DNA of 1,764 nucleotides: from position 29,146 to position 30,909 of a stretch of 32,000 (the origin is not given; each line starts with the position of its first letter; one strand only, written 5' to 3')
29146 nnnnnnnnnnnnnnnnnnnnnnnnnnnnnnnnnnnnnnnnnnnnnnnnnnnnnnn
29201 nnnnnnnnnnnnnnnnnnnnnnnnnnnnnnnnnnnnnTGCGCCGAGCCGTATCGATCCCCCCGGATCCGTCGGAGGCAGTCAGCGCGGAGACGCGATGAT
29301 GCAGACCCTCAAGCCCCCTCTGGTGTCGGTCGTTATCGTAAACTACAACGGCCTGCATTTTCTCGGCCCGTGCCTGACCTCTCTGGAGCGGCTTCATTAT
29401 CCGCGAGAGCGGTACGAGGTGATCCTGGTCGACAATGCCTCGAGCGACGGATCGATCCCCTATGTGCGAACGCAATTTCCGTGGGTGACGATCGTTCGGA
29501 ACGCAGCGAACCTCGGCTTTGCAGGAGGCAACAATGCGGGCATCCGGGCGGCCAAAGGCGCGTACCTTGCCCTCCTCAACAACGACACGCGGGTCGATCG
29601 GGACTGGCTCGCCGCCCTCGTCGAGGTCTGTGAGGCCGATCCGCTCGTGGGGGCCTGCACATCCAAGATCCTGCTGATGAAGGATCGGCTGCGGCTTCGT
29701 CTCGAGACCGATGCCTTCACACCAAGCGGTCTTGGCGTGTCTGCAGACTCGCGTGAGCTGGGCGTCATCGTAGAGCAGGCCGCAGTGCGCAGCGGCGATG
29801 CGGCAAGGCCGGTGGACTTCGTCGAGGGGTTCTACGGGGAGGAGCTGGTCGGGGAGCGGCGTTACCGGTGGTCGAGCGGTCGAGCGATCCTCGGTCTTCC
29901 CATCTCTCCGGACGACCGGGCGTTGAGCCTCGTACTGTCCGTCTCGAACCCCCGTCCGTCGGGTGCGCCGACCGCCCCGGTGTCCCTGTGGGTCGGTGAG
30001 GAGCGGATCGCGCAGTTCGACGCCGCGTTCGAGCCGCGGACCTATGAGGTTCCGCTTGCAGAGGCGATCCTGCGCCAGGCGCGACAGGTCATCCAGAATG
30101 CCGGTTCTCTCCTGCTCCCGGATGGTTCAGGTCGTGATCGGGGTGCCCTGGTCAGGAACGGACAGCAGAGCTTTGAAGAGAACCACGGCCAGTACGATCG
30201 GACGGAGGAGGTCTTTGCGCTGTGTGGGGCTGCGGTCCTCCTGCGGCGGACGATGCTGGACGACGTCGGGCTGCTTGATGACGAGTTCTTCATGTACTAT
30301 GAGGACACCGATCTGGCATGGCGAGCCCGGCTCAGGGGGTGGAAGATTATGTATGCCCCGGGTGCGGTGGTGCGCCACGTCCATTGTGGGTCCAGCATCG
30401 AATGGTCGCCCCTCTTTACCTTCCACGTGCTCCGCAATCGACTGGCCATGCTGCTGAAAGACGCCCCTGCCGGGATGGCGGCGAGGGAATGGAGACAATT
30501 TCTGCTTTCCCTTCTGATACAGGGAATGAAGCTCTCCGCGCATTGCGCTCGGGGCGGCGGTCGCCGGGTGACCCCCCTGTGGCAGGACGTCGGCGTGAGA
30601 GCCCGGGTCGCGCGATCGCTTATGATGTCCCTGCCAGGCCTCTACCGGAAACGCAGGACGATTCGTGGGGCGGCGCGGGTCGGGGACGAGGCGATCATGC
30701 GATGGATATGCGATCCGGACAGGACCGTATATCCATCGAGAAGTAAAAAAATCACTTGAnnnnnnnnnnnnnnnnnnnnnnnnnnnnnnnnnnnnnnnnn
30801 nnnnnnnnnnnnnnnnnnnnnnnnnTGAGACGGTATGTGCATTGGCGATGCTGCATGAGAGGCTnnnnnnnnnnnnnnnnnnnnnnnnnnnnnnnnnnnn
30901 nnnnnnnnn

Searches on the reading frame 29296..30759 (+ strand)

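Call 14: search_protein_families(library=pfam, proteins=[window:29296-30759:+], max_evalue=0.001)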
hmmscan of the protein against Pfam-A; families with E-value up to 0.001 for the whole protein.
window:29296-30759:+ (487 aa): 3 families
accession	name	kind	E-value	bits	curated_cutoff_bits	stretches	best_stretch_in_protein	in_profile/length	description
PF00535.33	Glycos_transf_2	-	7.4e-23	81.7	23.3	1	11-123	1-114/168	Glycosyl transferase family 2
PF13641.12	Glyco_tranf_2_3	-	3.4e-18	66.9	27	2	302-363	152-213/230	Glycosyltransferase like family 2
PF13632.12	Glyco_trans_2_3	-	2.5e-08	34.4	27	1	296-370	55-129/198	Glycosyl transferase family group 2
